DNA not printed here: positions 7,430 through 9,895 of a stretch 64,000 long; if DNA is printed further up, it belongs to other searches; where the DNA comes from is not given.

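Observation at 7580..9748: Compact glycyl-radical enzyme (C-x-E eliminase class) with no activating enzyme in 64 kb, embedded among mannan and sulfated-glycan genes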

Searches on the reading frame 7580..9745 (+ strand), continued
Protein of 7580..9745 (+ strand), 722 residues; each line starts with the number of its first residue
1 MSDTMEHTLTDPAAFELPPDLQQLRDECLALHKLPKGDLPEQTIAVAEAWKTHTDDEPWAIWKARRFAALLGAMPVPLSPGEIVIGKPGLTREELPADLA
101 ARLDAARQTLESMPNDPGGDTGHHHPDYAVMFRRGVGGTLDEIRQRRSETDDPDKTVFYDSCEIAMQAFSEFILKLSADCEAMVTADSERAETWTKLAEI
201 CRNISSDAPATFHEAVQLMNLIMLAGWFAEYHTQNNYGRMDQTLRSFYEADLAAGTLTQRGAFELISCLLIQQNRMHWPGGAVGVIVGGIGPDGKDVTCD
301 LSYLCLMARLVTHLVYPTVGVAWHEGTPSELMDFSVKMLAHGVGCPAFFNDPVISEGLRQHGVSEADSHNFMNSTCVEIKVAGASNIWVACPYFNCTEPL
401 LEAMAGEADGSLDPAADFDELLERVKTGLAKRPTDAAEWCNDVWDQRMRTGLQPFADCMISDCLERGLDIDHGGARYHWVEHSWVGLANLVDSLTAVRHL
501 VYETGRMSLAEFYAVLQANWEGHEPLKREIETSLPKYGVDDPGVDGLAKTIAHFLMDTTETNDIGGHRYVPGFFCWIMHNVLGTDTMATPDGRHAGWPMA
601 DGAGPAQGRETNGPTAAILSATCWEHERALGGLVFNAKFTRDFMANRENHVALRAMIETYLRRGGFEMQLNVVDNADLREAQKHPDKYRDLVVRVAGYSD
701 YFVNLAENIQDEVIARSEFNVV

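Call 20: search_protein_families(library=ncbifam, proteins=[L001:6969-7931:-, L001:2108-3409:-], max_evalue=0.001)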
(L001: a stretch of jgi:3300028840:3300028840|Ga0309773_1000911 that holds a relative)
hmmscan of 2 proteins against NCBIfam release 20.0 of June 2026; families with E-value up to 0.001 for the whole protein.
L001:6969-7931:- (320 aa): 15 families
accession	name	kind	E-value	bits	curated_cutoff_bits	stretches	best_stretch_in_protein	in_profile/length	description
TIGR04317.1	W_rSAM_matur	equivalog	4e-11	42.6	380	1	30-167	12-144/349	tungsten cofactor oxidoreductase radical SAM maturase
TIGR03972.1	rSAM_TYW1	equivalog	5.2e-11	42.2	317.95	1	62-192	109-233/297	4-demethylwyosine synthase TYW1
NF038283.1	viperin_w_prok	equivalog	1.6e-09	37.4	180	1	30-154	10-139/281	viperin family antiviral radical SAM protein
TIGR02666.1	moaA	equivalog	4.6e-08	32.4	284.05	1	31-164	19-152/336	GTP 3',8-cyclase MoaA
TIGR03365.1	Bsubt_queE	equivalog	1.4e-07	31.3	206.1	1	31-113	31-112/238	7-carboxy-7-deazaguanine synthase QueE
TIGR02668.1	moaA_archaeal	equivalog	2.2e-07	30.2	325.25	1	30-161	18-142/303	GTP 3',8-cyclase MoaA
TIGR02495.1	NrdG2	equivalog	4.5e-07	29.4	131.15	1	29-111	23-100/193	anaerobic ribonucleoside-triphosphate reductase activating protein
NF001199.0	PRK00164.2-1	equivalog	9.8e-07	28.2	231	1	30-146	20-132/308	GTP 3',8-cyclase MoaA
TIGR03963.1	rSAM_QueE_Clost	equivalog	4.6e-06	26.5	260.1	1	28-114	25-106/219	putative 7-carboxy-7-deazaguanine synthase QueE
TIGR03278.1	methan_mark_10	equivalog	5.2e-06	25.5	350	1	34-100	27-102/404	methyl coenzyme M reductase-arginine methyltransferase Mmp10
TIGR04100.1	rSAM_pair_X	hypoth_equivalog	6.1e-06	25.9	262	1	32-166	18-161/197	TIGR04100 family radical SAM protein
TIGR03977.1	rSAM_pair_HxsC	equivalog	0.00011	21.2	267.9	1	31-124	34-122/292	His-Xaa-Ser system radical SAM maturase HxsC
TIGR04311.1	rSAM_Geo_metal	subfamily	0.00019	20.6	400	1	32-166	13-146/423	radical SAM/SPASM family putative metalloenzyme maturase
TIGR04321.1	spiroSPASM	subfamily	0.00026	19.8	250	1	31-173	240-387/510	spiro-SPASM protein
TIGR04278.1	viperin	exception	0.00074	18.6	450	1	30-167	67-201/347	antiviral radical SAM protein viperin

L001:2108-3409:- (433 aa): 0 families

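Call 24: find_related_loci(query=A1, collection=genome_contigs, flank=10000)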
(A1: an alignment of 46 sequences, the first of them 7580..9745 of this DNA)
Query A1 (722 aa) in genome_contigs; peptide patterns used: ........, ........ (x = any residue, [..] = any of these).
600 stretches matched a pattern (row limit reached: there are more); 594 encode a relative of the query (tblastn E <= 1e-3); the best 80 are kept; 80 distinct loci.
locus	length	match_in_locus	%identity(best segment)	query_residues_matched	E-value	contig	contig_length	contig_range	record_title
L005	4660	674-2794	56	14-721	0e+0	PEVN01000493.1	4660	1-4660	MAG: Armatimonadetes bacterium CG06_land_8_20_14_3_00_66_21 CG06_land_8_20_14_3.00_150_scaffold_33885_c, whole genome sh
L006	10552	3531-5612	54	17-718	0e+0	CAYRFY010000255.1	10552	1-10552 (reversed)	MAG TPA_asm: uncultured Armatimonadia bacterium isolate binchicken_co39_10 genome assembly, contig: NODE_14857_length_10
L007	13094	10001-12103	55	17-718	0e+0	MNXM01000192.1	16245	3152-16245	MAG: Armatimonadetes bacterium CG2_30_59_28 cg2_3.0_scaffold_3217_c, whole genome shotgun sequence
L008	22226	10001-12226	51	3-722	0e+0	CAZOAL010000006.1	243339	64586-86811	MAG TPA_asm: uncultured bacterium isolate SRP119689_co1_304 genome assembly, contig: NODE_21_length_243339_cov_27.411515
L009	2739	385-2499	52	9-721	0e+0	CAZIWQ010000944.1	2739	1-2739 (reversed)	MAG TPA_asm: uncultured Armatimonadia bacterium isolate binchicken_co66_209 genome assembly, contig: NODE_50577_length_2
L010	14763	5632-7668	53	39-718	0e+0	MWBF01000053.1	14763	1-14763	MAG: Chloroflexi bacterium ADurb.Bin325 BWY52_contig000053, whole genome shotgun sequence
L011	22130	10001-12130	51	12-721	0e+0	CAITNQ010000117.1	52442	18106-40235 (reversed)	MAG: uncultured Gemmatimonadetes bacterium isolate LaPlata_bin-0729 genome assembly, contig: bin-0729:117/561, whole gen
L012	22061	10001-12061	50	17-718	0e+0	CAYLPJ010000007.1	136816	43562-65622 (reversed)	MAG TPA_asm: uncultured Planctomycetaceae bacterium isolate SRP141376_co2_254 genome assembly, contig: NODE_277_length_1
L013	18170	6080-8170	50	17-716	0e+0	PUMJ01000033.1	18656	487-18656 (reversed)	MAG: Candidatus Brocadiaceae bacterium isolate B1Sed10_231 B1-Sed10-C3132, whole genome shotgun sequence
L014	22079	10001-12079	50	13-721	0e+0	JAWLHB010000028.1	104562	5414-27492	MAG: Lentisphaeria bacterium isolate 30dZY2.bin.23 NODE_360_length_104562_cov_11.122608, whole genome shotgun sequence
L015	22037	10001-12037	52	15-718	0e+0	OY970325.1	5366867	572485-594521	MAG: uncultured Armatimonadetes bacterium isolate MFD05942.bin.1.84 genome assembly, chromosome: 1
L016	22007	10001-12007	38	45-718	2e-138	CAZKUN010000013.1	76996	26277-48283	MAG TPA_asm: uncultured Armatimonadia bacterium isolate SRP308112_co1_172 genome assembly, contig: NODE_242_length_76996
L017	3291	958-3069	30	41-722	2e-101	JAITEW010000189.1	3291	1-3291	MAG: Treponema sp. isolate Nm470_bin77 k119_2593929, whole genome shotgun sequence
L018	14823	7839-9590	35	161-718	1e-90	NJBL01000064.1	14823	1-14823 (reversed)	MAG: bacterium (candidate division B38) B3_B38 3377, whole genome shotgun sequence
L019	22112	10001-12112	31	31-718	6e-104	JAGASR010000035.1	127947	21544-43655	MAG: Clostridia bacterium isolate RGIG8738 Water_deer_Colon-4__c341895, whole genome shotgun sequence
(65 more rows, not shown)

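Call 25: list_cluster_members(proteins=[P0004, P0005, P0008, P0009, P0037, P0043, P0072, P0076, P0081, P0092])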
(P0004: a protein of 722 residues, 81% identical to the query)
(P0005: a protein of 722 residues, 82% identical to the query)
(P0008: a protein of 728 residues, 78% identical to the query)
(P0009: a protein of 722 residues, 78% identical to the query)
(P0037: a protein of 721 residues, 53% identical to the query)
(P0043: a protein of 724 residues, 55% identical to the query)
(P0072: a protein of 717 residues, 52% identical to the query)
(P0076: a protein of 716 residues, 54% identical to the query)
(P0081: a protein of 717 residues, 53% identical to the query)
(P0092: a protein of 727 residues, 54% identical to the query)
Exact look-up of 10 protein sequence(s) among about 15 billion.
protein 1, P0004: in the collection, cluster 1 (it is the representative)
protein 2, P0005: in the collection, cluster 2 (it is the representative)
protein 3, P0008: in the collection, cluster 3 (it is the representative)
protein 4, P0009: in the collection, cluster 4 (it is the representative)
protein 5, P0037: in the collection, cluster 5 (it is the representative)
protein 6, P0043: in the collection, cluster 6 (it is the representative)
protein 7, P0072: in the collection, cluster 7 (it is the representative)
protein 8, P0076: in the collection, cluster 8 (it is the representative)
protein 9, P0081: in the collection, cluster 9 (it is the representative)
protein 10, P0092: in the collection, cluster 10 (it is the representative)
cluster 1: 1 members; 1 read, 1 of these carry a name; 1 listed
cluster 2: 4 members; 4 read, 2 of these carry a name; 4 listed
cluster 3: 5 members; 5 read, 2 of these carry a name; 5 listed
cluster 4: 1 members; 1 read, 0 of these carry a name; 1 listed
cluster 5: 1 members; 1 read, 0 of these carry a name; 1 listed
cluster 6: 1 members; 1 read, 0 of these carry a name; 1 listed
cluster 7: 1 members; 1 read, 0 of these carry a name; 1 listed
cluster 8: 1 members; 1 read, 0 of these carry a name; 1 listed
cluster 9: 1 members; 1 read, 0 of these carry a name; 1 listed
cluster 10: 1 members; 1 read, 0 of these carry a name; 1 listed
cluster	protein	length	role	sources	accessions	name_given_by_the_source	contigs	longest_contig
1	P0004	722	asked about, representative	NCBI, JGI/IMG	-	pyruvate-formate lyase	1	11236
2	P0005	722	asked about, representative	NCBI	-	-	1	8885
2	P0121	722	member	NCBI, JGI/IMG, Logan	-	pyruvate-formate lyase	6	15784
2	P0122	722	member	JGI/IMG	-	pyruvate-formate lyase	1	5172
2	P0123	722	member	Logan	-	-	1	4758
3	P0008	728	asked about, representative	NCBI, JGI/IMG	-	pyruvate-formate lyase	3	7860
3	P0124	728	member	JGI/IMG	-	pyruvate-formate lyase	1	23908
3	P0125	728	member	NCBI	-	-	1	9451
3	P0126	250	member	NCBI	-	-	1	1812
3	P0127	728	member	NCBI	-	-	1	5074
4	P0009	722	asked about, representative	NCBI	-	-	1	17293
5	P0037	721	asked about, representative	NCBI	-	-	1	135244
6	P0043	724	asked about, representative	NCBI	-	-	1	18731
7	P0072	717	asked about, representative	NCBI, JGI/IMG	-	-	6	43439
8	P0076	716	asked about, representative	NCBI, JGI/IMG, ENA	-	-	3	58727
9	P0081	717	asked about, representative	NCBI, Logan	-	-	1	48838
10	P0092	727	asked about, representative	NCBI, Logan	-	-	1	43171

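Call 29: find_encoding_contigs(protein=P0009, flank=10000, max_places=2)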
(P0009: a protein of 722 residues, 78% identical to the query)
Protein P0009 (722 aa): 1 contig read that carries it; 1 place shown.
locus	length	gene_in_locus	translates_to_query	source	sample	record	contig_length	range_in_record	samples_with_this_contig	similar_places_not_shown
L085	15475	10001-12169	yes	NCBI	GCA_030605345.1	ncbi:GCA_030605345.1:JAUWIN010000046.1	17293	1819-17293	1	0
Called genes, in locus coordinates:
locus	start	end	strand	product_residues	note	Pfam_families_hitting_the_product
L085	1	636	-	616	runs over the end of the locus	PF00324:AA_permease, PF13520:AA_permease_2, PF13906:AA_permease_C (weak), PF00359:PTS_EIIA_2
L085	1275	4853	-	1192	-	PF02463:SMC_N, PF13175:AAA_15, PF13304:AAA_21 (faint), PF13476:AAA_23, PF06470:SMC_hinge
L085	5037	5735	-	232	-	PF00535:Glycos_transf_2, PF13641:Glyco_tranf_2_3 (weak)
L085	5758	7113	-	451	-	PF00004:AAA, PF07724:AAA_2 (weak), PF07728:AAA_5 (faint), PF07724:AAA_2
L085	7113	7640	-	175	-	PF00227:Proteasome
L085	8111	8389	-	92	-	-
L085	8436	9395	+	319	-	PF01408:GFO_IDH_MocA, PF02894:GFO_IDH_MocA_C, PF22725:GFO_IDH_MocA_C3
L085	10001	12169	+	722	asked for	PF02901:PFL-like, PF01228:Gly_radical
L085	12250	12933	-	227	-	PF02965:Met_synt_B12 (weak)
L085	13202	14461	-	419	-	PF02012:BNR (faint), PF13088:BNR_2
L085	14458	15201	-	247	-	PF03737:RraA-like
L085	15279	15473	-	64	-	?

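Call 30: find_encoding_contigs(protein=P0124, flank=10000, max_places=2)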
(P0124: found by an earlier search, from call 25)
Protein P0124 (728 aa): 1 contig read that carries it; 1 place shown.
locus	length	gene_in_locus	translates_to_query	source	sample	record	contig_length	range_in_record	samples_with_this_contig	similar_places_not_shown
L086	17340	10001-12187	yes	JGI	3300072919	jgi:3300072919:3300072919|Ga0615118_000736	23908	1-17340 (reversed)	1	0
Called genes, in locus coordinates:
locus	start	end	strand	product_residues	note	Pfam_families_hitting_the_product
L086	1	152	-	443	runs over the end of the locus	-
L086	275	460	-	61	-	PF10636:hemP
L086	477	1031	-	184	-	PF12802:MarR_2 (weak), PF09339:HTH_IclR (weak), PF02742:Fe_dep_repr_C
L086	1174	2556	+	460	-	PF00295:Glyco_hydro_28, PF13229:Beta_helix (weak)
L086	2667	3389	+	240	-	-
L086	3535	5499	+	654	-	PF13522:GATase_6, PF13537:GATase_7, PF00733:Asn_synthase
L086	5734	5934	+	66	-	PF00313:CSD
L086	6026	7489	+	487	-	PF02310:B12-binding, PF04055:Radical_SAM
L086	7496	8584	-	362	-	PF01208:URO-D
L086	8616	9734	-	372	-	PF01208:URO-D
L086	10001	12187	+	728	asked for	PF02901:PFL-like, PF01228:Gly_radical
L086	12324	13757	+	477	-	PF00251:Glyco_hydro_32N, PF08244:Glyco_hydro_32C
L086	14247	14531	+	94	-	PF00216:Bac_DNA_binding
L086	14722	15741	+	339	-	PF01408:GFO_IDH_MocA, PF03435:Sacchrp_dh_NADP (faint), PF02894:GFO_IDH_MocA_C, PF22725:GFO_IDH_MocA_C3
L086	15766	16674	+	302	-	PF01261:AP_endonuc_2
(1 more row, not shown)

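Call 40: predict_structure(alignment_id=A1)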
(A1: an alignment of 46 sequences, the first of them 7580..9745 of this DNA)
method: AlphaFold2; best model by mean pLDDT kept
length: 722 residues; sequences in the alignment: 46
mean_pLDDT: 88.1   pTM: 0.90
mean pLDDT of the five models: 88.1, 86.2, 84.1, 82.4, 81.5
residues with pLDDT >= 90: 422; 70-90: 236; 50-70: 53; < 50: 11
segments of 3 or more residues with pLDDT < 50: 1-7, 720-722
pLDDT, mean of each block of 10 residues (from residue 1): 45 76 92 84 95 93 97 95 94 89 96 81 88 97 98 97 98 98 96 98 98 98 95 88 96 95 96 84 88 91 91 84 94 87 78 94 92 80 87 85 96 97 96 87 88 94 93 90 87 95 96 94 92 86 95 94 87 70 71 72 56 81 90 81 86 91 91 86 83 70 79 68 36
secondary structure, 60 per line:
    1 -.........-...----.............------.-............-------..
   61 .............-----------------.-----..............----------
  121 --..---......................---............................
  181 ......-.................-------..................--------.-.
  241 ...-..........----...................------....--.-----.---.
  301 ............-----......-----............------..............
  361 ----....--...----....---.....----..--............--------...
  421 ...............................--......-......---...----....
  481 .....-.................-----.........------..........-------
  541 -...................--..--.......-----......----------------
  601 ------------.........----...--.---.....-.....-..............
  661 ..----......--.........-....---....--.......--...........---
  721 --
elements in order (helices of 4 or more, strands of 3 or more residues): H2-10 H19-31 H40-51 H59-73 H97-110 H128-149 H153-186 H188-204 H212-229 H240-243 H245-254 H259-277 E284-287 H300-312 E318-323 H329-340 E347-350 H351-360 H365-368 E371-373 E378-381 E385-389 H398-409 H418-451 H454-459 H461-466 E477-485 H487-503 H509-517 H524-533 H542-560 E567-573 H579-584 H613-621 E635-639 H641-645 H647-662 E667-672 H675-683 H685-688 E692-695 E698-701 H707-717

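Call 42: fold_search(model_id=the predicted structure, library=pdb)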
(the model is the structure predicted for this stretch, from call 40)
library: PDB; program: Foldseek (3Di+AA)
matches with E <= 10: 165; with E <= 0.001: 74
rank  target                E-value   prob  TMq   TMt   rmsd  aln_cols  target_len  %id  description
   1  5i2a_A                1.6e-43  1.00  0.89  0.77   3.3       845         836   25  1,2-propanediol Dehydration in Roseburia inulinivorans; Structural Basis for Substrate and Enantiomer Selectivity (released 2016-06-01)
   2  5i2g_B                4.6e-43  1.00  0.89  0.81   3.5       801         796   26  1,2-propanediol Dehydration in Roseburia inulinivorans; Structural Basis for Substrate and Enantiomer Selectivity (released 2016-06-01)
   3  5i2a_B                7.3e-43  1.00  0.91  0.79   3.4       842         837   26  1,2-propanediol Dehydration in Roseburia inulinivorans; Structural Basis for Substrate and Enantiomer Selectivity (released 2016-06-01)
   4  1r8w_A                9.2e-43  1.00  0.87  0.80   3.6       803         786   24  Native structure of the B12-independent glycerol dehydratase from clostridium butyricum (released 2004-06-01)
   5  5i2g_A                1.4e-42  1.00  0.89  0.81   3.4       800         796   26  1,2-propanediol Dehydration in Roseburia inulinivorans; Structural Basis for Substrate and Enantiomer Selectivity (released 2016-06-01)
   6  9rco_A                6.0e-42  1.00  0.87  0.80   3.9       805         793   26  1,2-propanediol dehydratase with 0.1 % glycerol additive (released 2025-06-11)
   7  9rcp_B                1.4e-41  1.00  0.88  0.80   3.2       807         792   25  1,2-propanediol dehydratase with 0.1 % 1,3-propanediol additive (released 2025-06-11)
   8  9r0v_A                1.6e-41  1.00  0.86  0.79   4.8       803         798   25  CutC IN COMPLEX WITH Inhibitor (released 2026-02-11)
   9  9r0v_C                2.5e-41  1.00  0.87  0.79   4.7       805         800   25  CutC IN COMPLEX WITH Inhibitor (released 2026-02-11)
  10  9rcq_A                2.6e-41  1.00  0.88  0.78   3.9       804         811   25  1,2-propanediol dehydratase with no ligand additives (released 2025-06-11)
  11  6vue_B                5.3e-41  1.00  0.88  0.80   4.4       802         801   24  wild-type choline TMA lyase in complex with 1-methyl-1,2,3,6-tetrahydropyridin-3-ol (released 2020-11-04)
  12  5fau_A                6.7e-41  1.00  0.87  0.79   4.8       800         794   24  wild-type choline TMA lyase in complex with choline (released 2016-09-28)
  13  5fau_B                7.7e-41  1.00  0.87  0.79   4.2       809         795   24  wild-type choline TMA lyase in complex with choline (released 2016-09-28)
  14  5faw_A                9.2e-41  1.00  0.88  0.79   4.5       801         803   24  T502A mutant of choline TMA-lyase (released 2016-09-28)
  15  9rcp_C                1.2e-40  1.00  0.88  0.80   3.3       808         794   25  1,2-propanediol dehydratase with 0.1 % 1,3-propanediol additive (released 2025-06-11)
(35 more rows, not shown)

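Call 45: find_related_loci(query=A1, collection=metagenome_contigs, flank=10000)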
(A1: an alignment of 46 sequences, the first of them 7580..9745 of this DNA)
Query A1 (722 aa) in metagenome_contigs; peptide patterns used: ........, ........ (x = any residue, [..] = any of these).
600 stretches matched a pattern (row limit reached: there are more); 594 encode a relative of the query (tblastn E <= 1e-3); the best 80 are kept; 80 distinct loci.
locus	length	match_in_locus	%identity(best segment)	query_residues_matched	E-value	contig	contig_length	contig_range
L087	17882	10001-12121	56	11-718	0e+0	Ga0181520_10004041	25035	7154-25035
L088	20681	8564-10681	52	9-718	0e+0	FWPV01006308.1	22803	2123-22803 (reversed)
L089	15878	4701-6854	53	3-718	0e+0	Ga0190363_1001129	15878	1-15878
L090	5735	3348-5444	52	16-718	0e+0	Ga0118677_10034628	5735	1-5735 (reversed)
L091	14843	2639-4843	51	14-721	0e+0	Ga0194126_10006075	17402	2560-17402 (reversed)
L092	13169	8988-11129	50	3-718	0e+0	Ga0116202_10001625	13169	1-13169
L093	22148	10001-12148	52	9-721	0e+0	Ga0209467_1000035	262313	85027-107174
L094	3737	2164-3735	49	9-530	5e-166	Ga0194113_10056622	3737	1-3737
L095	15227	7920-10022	41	57-720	3e-152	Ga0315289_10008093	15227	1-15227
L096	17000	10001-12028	39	70-721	4e-123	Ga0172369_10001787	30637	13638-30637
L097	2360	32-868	61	443-721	1e-112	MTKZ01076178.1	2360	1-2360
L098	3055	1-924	56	415-722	2e-104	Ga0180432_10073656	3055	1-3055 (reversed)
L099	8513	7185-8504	44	39-411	5e-98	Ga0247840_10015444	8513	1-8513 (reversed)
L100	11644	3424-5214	34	148-718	4e-91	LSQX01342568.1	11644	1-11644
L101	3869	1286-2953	35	187-718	3e-91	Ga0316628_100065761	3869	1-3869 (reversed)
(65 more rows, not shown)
